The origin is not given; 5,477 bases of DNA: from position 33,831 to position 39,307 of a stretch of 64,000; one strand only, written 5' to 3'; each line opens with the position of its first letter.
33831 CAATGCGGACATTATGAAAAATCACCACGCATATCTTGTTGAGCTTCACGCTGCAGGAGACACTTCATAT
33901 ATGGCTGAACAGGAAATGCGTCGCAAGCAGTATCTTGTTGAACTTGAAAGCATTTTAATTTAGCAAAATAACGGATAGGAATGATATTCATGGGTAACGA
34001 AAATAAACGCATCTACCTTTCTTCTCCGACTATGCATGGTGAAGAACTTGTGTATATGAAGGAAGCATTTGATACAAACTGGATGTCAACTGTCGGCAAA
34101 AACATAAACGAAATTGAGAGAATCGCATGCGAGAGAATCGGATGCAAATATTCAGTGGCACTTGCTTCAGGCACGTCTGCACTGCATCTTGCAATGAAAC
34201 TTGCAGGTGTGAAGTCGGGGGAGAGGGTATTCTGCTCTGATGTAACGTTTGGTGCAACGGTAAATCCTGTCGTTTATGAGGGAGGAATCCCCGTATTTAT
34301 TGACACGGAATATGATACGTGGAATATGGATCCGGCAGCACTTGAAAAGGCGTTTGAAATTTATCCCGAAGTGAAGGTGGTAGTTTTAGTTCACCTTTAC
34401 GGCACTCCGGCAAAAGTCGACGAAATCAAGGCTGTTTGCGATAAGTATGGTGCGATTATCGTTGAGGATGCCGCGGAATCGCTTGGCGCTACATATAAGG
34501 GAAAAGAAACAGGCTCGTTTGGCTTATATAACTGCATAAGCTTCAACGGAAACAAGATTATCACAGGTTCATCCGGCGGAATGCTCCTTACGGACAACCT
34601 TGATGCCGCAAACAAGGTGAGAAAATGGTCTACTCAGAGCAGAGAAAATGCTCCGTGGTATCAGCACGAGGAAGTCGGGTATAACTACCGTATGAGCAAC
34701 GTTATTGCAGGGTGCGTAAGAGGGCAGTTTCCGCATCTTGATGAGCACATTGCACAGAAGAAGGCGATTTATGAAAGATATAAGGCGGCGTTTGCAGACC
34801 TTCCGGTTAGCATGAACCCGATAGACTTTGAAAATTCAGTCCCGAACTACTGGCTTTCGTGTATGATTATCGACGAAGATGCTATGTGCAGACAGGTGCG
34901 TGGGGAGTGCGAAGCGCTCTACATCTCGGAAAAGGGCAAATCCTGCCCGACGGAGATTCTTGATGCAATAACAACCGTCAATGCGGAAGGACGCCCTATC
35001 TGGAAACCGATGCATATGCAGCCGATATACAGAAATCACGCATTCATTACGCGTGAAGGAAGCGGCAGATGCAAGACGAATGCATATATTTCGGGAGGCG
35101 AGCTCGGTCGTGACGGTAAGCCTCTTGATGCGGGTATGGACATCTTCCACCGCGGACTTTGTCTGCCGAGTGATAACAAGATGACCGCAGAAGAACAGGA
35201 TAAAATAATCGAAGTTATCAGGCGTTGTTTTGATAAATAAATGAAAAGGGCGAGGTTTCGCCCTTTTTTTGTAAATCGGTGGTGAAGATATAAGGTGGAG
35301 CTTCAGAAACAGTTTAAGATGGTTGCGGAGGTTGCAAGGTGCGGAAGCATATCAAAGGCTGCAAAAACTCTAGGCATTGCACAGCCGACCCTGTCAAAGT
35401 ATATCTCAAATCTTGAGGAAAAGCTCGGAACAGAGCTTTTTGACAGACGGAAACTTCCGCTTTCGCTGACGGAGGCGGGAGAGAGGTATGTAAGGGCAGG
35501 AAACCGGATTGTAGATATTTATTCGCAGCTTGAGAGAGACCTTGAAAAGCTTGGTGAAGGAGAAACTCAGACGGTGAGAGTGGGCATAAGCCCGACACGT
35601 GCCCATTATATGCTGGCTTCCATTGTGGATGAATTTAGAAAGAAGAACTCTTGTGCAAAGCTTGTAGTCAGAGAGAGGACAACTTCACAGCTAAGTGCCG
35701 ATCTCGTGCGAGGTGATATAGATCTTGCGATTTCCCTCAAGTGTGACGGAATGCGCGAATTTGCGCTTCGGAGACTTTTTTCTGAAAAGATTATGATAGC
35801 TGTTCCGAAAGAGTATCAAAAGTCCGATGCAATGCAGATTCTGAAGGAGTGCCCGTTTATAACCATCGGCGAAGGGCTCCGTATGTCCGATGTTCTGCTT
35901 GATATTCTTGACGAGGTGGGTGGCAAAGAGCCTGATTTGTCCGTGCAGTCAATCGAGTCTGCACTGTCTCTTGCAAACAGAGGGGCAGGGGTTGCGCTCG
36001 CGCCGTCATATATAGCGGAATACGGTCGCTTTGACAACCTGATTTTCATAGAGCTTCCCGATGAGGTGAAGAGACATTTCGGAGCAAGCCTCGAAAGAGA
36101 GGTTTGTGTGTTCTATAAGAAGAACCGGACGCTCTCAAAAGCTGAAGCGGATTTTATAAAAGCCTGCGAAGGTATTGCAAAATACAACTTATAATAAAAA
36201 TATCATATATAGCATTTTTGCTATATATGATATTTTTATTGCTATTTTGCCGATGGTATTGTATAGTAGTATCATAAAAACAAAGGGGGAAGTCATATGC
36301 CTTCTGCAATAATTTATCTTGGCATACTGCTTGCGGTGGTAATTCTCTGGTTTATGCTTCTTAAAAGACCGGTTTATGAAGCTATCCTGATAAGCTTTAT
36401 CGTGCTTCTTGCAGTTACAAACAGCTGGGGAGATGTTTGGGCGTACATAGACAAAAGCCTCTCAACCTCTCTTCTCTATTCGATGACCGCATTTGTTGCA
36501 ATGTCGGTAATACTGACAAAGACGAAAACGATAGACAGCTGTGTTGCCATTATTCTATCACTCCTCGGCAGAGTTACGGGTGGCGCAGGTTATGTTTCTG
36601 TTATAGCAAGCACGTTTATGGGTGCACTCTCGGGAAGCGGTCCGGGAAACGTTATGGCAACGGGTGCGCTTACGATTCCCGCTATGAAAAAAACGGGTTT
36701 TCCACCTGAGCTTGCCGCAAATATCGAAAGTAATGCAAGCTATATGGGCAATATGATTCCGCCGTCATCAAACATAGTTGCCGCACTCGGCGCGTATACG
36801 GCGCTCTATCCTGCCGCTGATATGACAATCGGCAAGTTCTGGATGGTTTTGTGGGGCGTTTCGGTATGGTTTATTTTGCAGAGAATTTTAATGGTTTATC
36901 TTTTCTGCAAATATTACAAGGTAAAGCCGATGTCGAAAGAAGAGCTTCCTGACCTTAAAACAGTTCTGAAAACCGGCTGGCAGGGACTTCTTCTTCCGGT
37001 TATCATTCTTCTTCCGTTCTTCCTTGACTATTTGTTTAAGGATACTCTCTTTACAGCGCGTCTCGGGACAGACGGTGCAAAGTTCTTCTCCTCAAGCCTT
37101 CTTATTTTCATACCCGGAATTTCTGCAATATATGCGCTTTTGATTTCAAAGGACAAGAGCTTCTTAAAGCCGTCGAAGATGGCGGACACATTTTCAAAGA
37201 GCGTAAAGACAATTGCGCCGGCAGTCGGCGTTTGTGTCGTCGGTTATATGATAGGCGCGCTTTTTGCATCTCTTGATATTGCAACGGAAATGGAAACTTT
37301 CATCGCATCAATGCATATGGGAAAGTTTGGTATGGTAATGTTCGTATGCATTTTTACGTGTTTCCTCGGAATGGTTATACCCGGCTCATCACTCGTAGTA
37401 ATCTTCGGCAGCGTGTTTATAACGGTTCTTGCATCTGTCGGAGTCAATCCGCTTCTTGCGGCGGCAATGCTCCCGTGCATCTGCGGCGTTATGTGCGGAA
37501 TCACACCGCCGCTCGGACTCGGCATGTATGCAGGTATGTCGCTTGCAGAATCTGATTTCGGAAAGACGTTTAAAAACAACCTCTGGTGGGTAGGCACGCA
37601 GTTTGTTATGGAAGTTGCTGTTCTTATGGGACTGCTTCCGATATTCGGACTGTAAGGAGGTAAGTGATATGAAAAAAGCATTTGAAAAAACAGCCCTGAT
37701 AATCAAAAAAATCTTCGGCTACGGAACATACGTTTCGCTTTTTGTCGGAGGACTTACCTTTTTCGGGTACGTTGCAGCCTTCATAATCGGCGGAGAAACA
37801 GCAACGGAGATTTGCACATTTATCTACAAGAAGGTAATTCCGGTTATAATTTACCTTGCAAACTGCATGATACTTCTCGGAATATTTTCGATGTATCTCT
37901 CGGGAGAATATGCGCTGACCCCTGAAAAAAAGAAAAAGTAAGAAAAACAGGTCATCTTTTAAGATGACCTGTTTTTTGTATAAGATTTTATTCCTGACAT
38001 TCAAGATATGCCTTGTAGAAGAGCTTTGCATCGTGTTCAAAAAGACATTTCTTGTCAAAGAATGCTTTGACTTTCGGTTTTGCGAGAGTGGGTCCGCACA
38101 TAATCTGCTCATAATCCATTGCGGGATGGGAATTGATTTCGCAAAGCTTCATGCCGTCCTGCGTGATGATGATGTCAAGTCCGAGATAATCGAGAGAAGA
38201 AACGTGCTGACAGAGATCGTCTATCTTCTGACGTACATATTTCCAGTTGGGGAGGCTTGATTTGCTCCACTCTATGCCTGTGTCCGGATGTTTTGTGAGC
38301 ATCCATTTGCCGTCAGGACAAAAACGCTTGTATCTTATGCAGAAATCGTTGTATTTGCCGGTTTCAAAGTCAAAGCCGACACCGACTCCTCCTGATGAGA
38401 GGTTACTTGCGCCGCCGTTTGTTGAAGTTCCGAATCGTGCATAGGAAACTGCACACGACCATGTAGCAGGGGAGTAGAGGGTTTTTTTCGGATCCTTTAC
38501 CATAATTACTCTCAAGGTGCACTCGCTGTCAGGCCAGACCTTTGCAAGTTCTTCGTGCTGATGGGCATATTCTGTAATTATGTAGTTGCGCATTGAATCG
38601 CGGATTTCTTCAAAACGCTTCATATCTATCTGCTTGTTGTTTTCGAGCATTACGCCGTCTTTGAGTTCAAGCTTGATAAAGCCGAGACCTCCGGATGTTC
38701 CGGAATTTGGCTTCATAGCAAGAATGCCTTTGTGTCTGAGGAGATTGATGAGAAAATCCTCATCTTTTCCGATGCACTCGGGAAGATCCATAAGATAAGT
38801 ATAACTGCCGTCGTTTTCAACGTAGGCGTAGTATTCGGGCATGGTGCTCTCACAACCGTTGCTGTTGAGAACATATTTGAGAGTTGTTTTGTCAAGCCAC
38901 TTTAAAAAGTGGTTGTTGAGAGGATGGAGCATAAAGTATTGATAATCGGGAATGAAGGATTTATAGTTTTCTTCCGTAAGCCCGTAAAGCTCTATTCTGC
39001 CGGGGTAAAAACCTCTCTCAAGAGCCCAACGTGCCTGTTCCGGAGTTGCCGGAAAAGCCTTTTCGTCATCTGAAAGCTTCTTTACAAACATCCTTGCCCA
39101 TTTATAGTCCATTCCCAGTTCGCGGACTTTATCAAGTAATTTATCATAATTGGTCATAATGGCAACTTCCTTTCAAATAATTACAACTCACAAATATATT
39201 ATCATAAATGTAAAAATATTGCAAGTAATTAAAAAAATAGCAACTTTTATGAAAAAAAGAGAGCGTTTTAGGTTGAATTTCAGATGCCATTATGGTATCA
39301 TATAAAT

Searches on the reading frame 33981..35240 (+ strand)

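Call 65: search_protein_families(library=pfam, proteins=[window:33981-35240:+], max_evalue=0.00001)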
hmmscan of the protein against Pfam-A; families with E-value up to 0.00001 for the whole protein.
window:33981-35240:+ (419 aa): 2 families
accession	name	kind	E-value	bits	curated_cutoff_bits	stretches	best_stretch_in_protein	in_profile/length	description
PF01041.23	DegT_DnrJ_EryC1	-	9.4e-80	269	19.8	1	18-300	3-285/360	DegT/DnrJ/EryC1/StrS aminotransferase family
PF01212.27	Beta_elim_lyase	-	6.7e-06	26.1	27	1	40-170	32-175/288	Beta-eliminating lyase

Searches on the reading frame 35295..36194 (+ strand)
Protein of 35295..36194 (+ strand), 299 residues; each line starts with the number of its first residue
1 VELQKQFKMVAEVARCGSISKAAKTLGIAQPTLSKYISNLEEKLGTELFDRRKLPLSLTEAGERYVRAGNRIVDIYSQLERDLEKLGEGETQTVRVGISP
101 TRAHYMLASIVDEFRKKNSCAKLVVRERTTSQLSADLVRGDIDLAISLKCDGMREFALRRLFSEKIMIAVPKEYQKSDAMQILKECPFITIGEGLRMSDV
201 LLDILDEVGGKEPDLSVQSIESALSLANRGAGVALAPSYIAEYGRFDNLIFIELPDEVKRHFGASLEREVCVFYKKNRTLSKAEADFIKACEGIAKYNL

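Call 65: search_protein_families(library=pfam, proteins=[window:35295-36194:+], max_evalue=0.00001)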
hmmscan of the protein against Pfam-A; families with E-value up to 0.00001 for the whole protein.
window:35295-36194:+ (299 aa): 2 families
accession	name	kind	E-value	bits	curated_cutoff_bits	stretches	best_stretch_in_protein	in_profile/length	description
PF03466.25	LysR_substrate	-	2.1e-28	99.6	28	1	88-291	2-204/209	LysR substrate binding domain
PF00126.33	HTH_1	-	4.1e-20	71.9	26.6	1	5-63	2-60/60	Bacterial regulatory helix-turn-helix protein, lysR family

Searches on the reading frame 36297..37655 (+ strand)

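Call 65: search_protein_families(library=pfam, proteins=[window:36297-37655:+], max_evalue=0.00001)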
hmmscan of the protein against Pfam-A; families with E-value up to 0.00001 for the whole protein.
window:36297-37655:+ (452 aa): 1 family
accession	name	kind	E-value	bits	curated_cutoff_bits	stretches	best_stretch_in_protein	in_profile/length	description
PF06808.19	DctM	-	4.3e-53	181.1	23.8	1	14-443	2-408/413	Tripartite ATP-independent periplasmic transporter, DctM component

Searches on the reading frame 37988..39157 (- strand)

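Call 65: search_protein_families(library=pfam, proteins=[window:37988-39157:-], max_evalue=0.00001)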
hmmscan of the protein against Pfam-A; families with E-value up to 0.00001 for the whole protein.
window:37988-39157:- (389 aa): 1 family
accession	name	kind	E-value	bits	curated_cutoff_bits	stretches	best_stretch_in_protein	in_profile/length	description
PF14397.11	ATPgrasp_ST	-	7.4e-25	88.1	31.4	1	142-359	60-270/278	Sugar-transfer associated ATP-grasp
